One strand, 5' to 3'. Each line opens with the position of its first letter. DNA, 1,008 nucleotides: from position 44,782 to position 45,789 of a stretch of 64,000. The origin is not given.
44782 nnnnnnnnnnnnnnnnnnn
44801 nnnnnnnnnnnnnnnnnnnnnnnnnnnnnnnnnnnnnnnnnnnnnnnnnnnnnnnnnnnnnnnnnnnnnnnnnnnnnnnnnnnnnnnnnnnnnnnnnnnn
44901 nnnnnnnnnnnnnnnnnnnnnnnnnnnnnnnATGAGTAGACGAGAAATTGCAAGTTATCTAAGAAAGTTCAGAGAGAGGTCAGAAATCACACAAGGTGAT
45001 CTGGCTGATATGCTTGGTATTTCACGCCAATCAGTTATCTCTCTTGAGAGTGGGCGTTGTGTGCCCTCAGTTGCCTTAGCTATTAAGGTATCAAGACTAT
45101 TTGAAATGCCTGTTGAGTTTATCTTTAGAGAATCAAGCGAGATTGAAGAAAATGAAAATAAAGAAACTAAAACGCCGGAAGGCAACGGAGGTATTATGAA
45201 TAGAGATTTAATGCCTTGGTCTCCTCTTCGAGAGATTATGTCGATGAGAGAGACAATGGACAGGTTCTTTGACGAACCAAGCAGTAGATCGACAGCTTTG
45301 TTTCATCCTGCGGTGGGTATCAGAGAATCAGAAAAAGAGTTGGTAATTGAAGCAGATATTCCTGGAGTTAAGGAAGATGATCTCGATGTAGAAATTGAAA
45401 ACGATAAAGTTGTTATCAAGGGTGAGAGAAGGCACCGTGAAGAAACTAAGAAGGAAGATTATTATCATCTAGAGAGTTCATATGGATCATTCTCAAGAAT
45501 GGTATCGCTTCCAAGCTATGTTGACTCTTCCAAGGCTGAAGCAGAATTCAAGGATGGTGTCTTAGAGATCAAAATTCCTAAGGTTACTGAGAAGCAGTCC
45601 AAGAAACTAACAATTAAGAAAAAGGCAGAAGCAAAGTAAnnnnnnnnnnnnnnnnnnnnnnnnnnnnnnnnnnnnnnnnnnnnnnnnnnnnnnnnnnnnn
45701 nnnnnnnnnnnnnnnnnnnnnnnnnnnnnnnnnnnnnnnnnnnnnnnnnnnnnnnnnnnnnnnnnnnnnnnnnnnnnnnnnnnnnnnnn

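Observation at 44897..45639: HTH(XRE)-Hsp20 fusion gene with a perfect palindrome laid over its own consensus promoter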

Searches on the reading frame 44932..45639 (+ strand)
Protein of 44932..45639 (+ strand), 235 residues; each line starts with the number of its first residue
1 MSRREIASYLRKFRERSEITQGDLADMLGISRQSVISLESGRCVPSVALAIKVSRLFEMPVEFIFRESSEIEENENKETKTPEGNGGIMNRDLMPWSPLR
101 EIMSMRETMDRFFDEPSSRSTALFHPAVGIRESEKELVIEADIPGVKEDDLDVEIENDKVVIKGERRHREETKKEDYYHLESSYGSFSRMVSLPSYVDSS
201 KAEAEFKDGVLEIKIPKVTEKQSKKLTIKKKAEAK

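Call 3: search_protein_families(library=pfam, proteins=[window:44932-45636:+], max_evalue=0.1)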
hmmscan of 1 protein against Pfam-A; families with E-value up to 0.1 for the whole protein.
window:44932-45636:+ (235 aa): 14 families
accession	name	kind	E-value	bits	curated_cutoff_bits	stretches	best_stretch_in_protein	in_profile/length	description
PF00011.27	HSP20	-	6.6e-24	84.4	20.8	1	130-225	2-98/102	Hsp20/alpha crystallin family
PF01381.28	HTH_3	-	1.4e-09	38.3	23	1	10-62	1-53/55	Helix-turn-helix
PF17886.7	ArsA_HSP20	-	4.6e-09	36.2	22.5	1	135-214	2-62/63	HSP20-like domain found in ArsA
PF13560.12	HTH_31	-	7.8e-08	33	27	1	6-57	2-54/64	Helix-turn-helix domain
PF12844.13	HTH_19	-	0.00068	19.9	30.2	1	10-59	4-53/64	Helix-turn-helix domain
PF13545.12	HTH_Crp_2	-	0.0011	19.4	27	1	17-36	21-40/70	Crp-like helix-turn-helix domain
PF18046.7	FKBP26_C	-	0.0055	17.3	27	0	138-163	8-33/72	FKBP26_C-terminal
PF18201.7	PIH1_CS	-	0.0056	17.6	23.3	1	134-208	31-88/100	PIH1 CS-like domain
PF13413.12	HTH_25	-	0.0087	16.3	24.6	1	9-42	1-34/62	Helix-turn-helix domain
PF12802.13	MarR_2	-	0.015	15.8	27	1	16-35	16-37/61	MarR family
PF13412.12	HTH_24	-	0.017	15.1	21.9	1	16-35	15-34/48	Winged helix-turn-helix DNA-binding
PF08279.18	HTH_11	-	0.018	15.3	25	1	13-35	9-32/55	HTH domain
PF05455.17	GvpH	-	0.044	14.3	22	1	132-159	99-127/177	GvpH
PF04969.22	CS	-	0.084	14.3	21.3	0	132-217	7-78/78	CS domain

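Call 4: search_protein_families(library=ncbifam, proteins=[window:44932-45636:+], max_evalue=0.1)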
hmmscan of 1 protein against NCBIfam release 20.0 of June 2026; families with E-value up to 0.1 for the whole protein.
window:44932-45636:+ (235 aa): 21 families
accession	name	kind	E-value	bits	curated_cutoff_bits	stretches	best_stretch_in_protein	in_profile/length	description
NF042420.1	Hsp18_Clos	equivalog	1.3e-23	83.7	195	1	107-228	22-144/147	heat shock protein Hsp18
NF041799.1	Hsp14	equivalog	3e-19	69.1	100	1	111-224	4-113/118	archaeal heat shock protein Hsp14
NF041800.1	Hsp20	equivalog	6.3e-19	68.2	140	1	124-228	72-159/162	archaeal heat shock protein Hsp20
NF041951.1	phage_RstR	subfamily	7.8e-10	39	80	1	6-79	3-76/108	RstR family transcriptional repressor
TIGR03070.1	couple_hipB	subfamily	4.2e-09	36.2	71.65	1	4-44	1-41/58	type II toxin-antitoxin system Y4mF family antitoxin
NF003162.0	PRK04140.1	equivalog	1.7e-07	30.6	263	1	9-77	130-201/317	transcriptional regulator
NF052239.1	antitox_spr1629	equivalog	3.6e-06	26.3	335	1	9-77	6-74/377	spr1629 family repressor/antitoxin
NF008618.0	PRK11597.1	equivalog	5.3e-06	26.4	207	1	137-217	45-121/142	small heat shock chaperone IbpB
TIGR00270.2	TIGR00270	equivalog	3.2e-05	23.8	110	1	8-77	78-146/159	multiprotein bridging factor aMBF1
NF006015.0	PRK08154.1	subfamily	0.00034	19.8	204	1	5-69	30-94/314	anaerobic benzoate catabolism transcriptional regulator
NF008013.0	PRK10743.1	equivalog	0.0032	17.5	212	1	134-227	44-133/137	small heat shock chaperone IbpA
NF007408.0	PRK09943.1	equivalog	0.0032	17.1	211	1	9-73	11-75/185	HTH-type transcriptional regulator PuuR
NF047948.1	male_kill_WMK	equivalog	0.0037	16.8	300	1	5-77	162-234/300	WO male-killing family protein Wmk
NF041575.1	antitoxPezA_Strep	equivalog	0.007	16.3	290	1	8-58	4-54/158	type II toxin-antitoxin system antitoxin PezA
TIGR03830.1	CxxCG_CxxCG_HTH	subfamily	0.01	15.6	61.8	1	6-49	66-109/127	type II TA system antitoxin MqsA family protein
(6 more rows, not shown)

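Call 7: find_homologous_proteins(query=window:44932-45636:+, max_evalue=0.00001)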
Query window:44932-45636:+ (235 aa): 138 proteins with E <= 0.00001 among 654 candidates; the best 120 are listed.
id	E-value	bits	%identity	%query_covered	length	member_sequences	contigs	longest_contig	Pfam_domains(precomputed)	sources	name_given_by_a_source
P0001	1.2e-144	497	100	100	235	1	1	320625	PF01381.29,PF00011.28,PF17886.8,PF13560.13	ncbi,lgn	-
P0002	7.3e-122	423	82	94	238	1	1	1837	PF01381.29,PF00011.28,PF17886.8,PF13560.13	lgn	-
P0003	8.9e-122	422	84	94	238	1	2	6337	PF01381.29,PF00011.28,PF17886.8,PF13560.13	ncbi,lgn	-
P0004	7.8e-113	393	77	95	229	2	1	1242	PF01381.29,PF00011.28,PF17886.8,PF13560.13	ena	-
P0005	1.2e-110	386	75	94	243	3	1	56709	PF01381.29,PF00011.28,PF17886.8,PF13560.13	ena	-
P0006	1.7e-110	386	74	94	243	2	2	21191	PF01381.29,PF00011.28,PF17886.8,PF13560.13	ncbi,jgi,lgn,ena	ncbi:MAG: Hsp20 family protein [bacterium]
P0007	2.5e-103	362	73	94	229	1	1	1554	PF01381.29,PF00011.28,PF17886.8,PF13560.13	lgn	-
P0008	3.9e-100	352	69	92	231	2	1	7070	PF12844.14,PF01381.29,PF00011.28,PF17886.8,PF13560.13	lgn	-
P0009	2.9e-99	349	71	94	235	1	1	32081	PF01381.29,PF00011.28,PF17886.8,PF13560.13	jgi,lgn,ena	-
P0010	7.3e-98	344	70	92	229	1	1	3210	PF12844.14,PF27746.1,PF01381.29,PF00011.28,PF17886.8,PF13560.13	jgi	jgi:HSP20 family protein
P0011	4.3e-96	339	67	92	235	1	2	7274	PF01381.29,PF00011.28,PF17886.8,PF13560.13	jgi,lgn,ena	-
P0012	7.3e-95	335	67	97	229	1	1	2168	PF12844.14,PF01381.29,PF00011.28,PF24250.2,PF17886.8,PF13560.13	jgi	jgi:HSP20 family protein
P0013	5.5e-93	328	64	91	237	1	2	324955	PF12844.14,PF01381.29,PF00011.28,PF17886.8,PF13560.13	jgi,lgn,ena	-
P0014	1.5e-92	327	63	93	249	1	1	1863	PF12844.14,PF01381.29,PF00011.28,PF17886.8,PF13560.13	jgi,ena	-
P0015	7.6e-92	325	65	91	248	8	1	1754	PF12844.14,PF01381.29,PF00011.28,PF17886.8,PF13560.13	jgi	-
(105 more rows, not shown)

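Call 10: find_related_loci(query=A1, collection=genome_contigs, flank=4000)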
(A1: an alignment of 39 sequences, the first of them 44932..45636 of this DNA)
Query A1 (235 aa) in genome_contigs; peptide patterns used: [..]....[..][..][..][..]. (x = any residue, [..] = any of these).
143 stretches matched a pattern; 137 encode a relative of the query (tblastn E <= 1e-3); the best 80 are kept; 80 distinct loci.
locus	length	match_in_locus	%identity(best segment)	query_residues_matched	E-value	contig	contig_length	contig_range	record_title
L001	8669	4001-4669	74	1-220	9e-112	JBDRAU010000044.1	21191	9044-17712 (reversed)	MAG: bacterium isolate MEGAHIT-group-1.1015 k141_3849846, whole genome shotgun sequence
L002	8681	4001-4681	62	3-229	1e-98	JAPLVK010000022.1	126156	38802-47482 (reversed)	MAG: Candidatus Berkelbacteria bacterium isolate LacPavin_0419_WC90_MAG_42_10 LacPavin_0419_WC90_scaffold_109915, whole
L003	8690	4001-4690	60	8-235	5e-93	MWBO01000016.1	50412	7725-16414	MAG: candidate division WS2 bacterium ADurb.Bin280 BWY43_contig000016, whole genome shotgun sequence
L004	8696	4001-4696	60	6-234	2e-92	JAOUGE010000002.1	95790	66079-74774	MAG: Candidatus Berkelbacteria bacterium isolate 4_1_July_SF_Bin64 4_1_July_SF_Bin64_scaffold_47_c1, whole genome shotgu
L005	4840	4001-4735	55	4-235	8e-90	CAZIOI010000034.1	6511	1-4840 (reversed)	MAG TPA_asm: uncultured Candidatus Saccharibacteria bacterium isolate SRP192927_co3_90 genome assembly, contig: NODE_338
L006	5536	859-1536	54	1-216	4e-83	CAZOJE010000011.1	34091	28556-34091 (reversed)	MAG TPA_asm: uncultured Candidatus Saccharibacteria bacterium isolate SRP216815_co1_184 genome assembly, contig: NODE_13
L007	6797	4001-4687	54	4-213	2e-76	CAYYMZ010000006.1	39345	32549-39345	MAG TPA_asm: uncultured Candidatus Saccharibacteria bacterium isolate SRP178699_co1_616 genome assembly, contig: NODE_96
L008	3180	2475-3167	45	5-232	1e-64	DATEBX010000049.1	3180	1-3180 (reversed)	MAG TPA_asm: Patescibacteria group bacterium isolate SMAG_U8256 k141_21621, whole genome shotgun sequence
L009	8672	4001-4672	43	6-231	2e-54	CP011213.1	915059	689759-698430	MAG: Berkelbacteria bacterium GW2011_GWE1_39_12, complete genome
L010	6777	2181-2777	45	10-213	3e-52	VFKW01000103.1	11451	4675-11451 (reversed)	MAG: Candidatus Berkelbacteria bacterium isolate Bin_65_7 c_000005103657, whole genome shotgun sequence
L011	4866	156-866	39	5-229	5e-51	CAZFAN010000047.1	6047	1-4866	MAG TPA_asm: uncultured Candidatus Saccharibacteria bacterium isolate binchicken_co212_61 genome assembly, contig: NODE_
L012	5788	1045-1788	36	7-231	1e-50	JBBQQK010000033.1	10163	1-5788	MAG: Patescibacteria group bacterium isolate Co_metawrap_1577 Cmw_1577_k141_12367486_length_10163_cov_10.9960, whole gen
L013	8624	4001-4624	40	4-215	3e-48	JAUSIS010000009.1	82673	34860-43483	MAG: bacterium isolate E14_metabat.bin.267 E14_k141_357511, whole genome shotgun sequence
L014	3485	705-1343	43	6-218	5e-48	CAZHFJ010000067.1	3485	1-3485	MAG TPA_asm: uncultured Candidatus Saccharibacteria bacterium isolate SRP118108_co4_36 genome assembly, contig: NODE_363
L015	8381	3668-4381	40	5-231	3e-47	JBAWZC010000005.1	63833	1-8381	MAG: Candidatus Berkelbacteria bacterium isolate ELA105 MAG105_5, whole genome shotgun sequence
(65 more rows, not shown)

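Call 22: search_solved_structures(query=window:44932-45636:+, max_evalue=0.001)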
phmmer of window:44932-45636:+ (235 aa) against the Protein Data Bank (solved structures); distinct sequences matched with E-value up to 0.001: 31.
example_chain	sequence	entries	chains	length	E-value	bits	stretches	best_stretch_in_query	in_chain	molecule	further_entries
5j7n_A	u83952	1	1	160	1.2e-16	64.1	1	95-225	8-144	Low molecular weight heat shock protein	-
6ewn_A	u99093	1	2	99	1.8e-16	63.6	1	124-220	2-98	HspA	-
3w1z_A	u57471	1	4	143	3e-16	62.9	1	124-226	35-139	Heat shock protein 16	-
3gt6_A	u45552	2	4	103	2.8e-15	59.7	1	121-217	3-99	Low molecular weight heat shock protein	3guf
3gla_A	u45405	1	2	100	8.6e-15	58.1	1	124-217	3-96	Low molecular weight heat shock protein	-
5nms_A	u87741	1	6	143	1.2e-14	57.6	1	94-220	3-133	25.3 kDa heat shock protein, chloroplastic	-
7bzw_1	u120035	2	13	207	2.7e-14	56.5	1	93-220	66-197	Heat shock protein 21, chloroplastic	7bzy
5ds2_A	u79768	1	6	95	1.9e-13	53.7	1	131-217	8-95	18.1 kDa class I heat shock protein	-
1gme_A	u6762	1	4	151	5.7e-12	48.9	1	119-223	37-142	HEAT SHOCK PROTEIN 16.9B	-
5zs3_A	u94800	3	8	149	9.5e-12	48.2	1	109-232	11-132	Molecular chaperone (Small heat shock protein) | Small heat shock protein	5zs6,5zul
2byu_A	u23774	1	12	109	2.5e-11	46.8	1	131-224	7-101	HEAT SHOCK PROTEIN 16.9B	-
5nms_B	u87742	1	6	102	5.7e-11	45.6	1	130-220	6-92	25.3 kDa heat shock protein, chloroplastic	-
2h50_A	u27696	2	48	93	1.8e-10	44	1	131-217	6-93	small heat shock protein Hsp26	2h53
9k3w_A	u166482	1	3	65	4e-10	42.9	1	11-67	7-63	Transcriptional regulator, PbsX family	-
7oa6_A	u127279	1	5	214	2.8e-09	40.1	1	107-230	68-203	Heat shock protein 26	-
1utx_A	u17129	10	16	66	2.5e-07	33.7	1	8-67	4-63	CYLR2 | cytolysin regulator 2 | PUTATIVE TRANSCRIPTION REGULATOR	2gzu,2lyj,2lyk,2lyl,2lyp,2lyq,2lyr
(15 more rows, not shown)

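Call 30: predict_structure(alignment_id=A1)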
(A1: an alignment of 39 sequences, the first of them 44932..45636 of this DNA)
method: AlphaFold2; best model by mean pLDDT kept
length: 235 residues; sequences in the alignment: 39
mean_pLDDT: 79.3   pTM: 0.43
mean pLDDT of the five models: 79.3, 78.0, 77.8, 77.2, 76.9
residues with pLDDT >= 90: 100; 70-90: 69; 50-70: 39; < 50: 27
segments of 3 or more residues with pLDDT < 50: 70-87, 115-121
pLDDT, mean of each block of 10 residues (from residue 1): 73 92 95 93 88 88 68 44 47 65 70 53 79 94 91 94 88 83 85 93 94 90 66 58
secondary structure, 60 per line:
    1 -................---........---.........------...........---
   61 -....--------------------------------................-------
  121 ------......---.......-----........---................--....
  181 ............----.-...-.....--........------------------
elements in order: H2-17 H21-28 H32-40 H47-57 H62-65 H98-113 E127-132 E136-142 E151-155 E159-174 E177-192 E203-207 E210-217

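Call 34: find_encoding_contigs(protein=window:44932-45639:+, flank=2000, max_places=3)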
Protein window:44932-45639:+ (235 aa): 1 contig read that carries it; 1 place shown.
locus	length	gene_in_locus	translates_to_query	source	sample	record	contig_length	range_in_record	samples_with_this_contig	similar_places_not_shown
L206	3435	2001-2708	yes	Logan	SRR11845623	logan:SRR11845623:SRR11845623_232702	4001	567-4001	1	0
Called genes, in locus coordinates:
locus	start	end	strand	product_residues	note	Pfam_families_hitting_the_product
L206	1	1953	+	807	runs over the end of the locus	PF17210:SdrD_B (faint), PF13620:CarboxypepD_reg, PF13715:CarbopepD_reg_2 (faint), PF13620:CarboxypepD_reg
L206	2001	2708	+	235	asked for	PF13560:HTH_31 (weak), PF01381:HTH_3, PF00011:HSP20, PF17886:ArsA_HSP20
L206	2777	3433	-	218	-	?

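Call 67: fold_search(model_id=the predicted structure, library=pdb)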
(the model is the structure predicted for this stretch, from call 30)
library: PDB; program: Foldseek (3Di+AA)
matches with E <= 10: 1117; with E <= 0.001: 146
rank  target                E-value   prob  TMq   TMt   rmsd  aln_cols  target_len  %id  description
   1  3w1z_B                3.1e-08  1.00  0.35  0.57  16.1       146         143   22  Heat shock protein 16.0 from Schizosaccharomyces pombe (released 2013-03-13)
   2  3gla_B                8.9e-08  1.00  0.32  0.73   5.2       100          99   34  Crystal Structure of the hspA from Xanthomonas axonopodis (released 2009-03-24)
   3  3gla_A                1.2e-07  1.00  0.34  0.78   4.2        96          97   36  Crystal Structure of the hspA from Xanthomonas axonopodis (released 2009-03-24)
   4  3w1z_C                1.4e-07  1.00  0.35  0.61   7.9       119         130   28  Heat shock protein 16.0 from Schizosaccharomyces pombe (released 2013-03-13)
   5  1gme_B                1.5e-07  1.00  0.34  0.71   3.7        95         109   30  Crystal structure and assembly of an eukaryotic small heat shock protein (released 2001-11-29)
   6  3gt6_B                1.7e-07  1.00  0.34  0.77   4.1        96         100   36  Crystal Structure of the hspA from Xanthomonas axonopodis (released 2011-02-16)
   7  5j7n                  2.2e-07  1.00  0.35  0.72   4.1        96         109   36  Crystal structure of a small heat-shock protein from Xylella fastidiosa reveals a distinct high order structure (released 2017-04-12)
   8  1gme_D                3.2e-07  1.00  0.34  0.70   3.8        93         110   31  Crystal structure and assembly of an eukaryotic small heat shock protein (released 2001-11-29)
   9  5zs6_A                3.8e-07  1.00  0.36  0.72   7.1       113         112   27  Dodecameric structure of a small Heat Shock Protein from Mycobacterium marinum M: Form-2 (released 2019-01-30)
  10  5ds2_A                4.8e-07  1.00  0.34  0.81   3.7        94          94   33  Core domain of the class I small heat-shock protein HSP 18.1 from Pisum sativum (released 2016-09-28)
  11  3w1z_D                6.4e-07  1.00  0.36  0.73   5.5       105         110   31  Heat shock protein 16.0 from Schizosaccharomyces pombe (released 2013-03-13)
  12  3gt6_A                7.2e-07  1.00  0.34  0.76   4.3        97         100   37  Crystal Structure of the hspA from Xanthomonas axonopodis (released 2011-02-16)
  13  5zs3_A                7.6e-07  1.00  0.36  0.71   6.4       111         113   27  Small heat shock protein from M. marinum:Form-1 (released 2019-01-30)
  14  3w1z_A                9.6e-07  1.00  0.36  0.61  11.8       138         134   25  Heat shock protein 16.0 from Schizosaccharomyces pombe (released 2013-03-13)
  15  6l6m_A                1.0e-06  1.00  0.35  0.77   5.0       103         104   19  HSP18.5 from E. histolytica (released 2020-11-04)
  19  1gme_A                3.0e-06  1.00  0.38  0.56  17.5       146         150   24  Crystal structure and assembly of an eukaryotic small heat shock protein (released 2001-11-29)
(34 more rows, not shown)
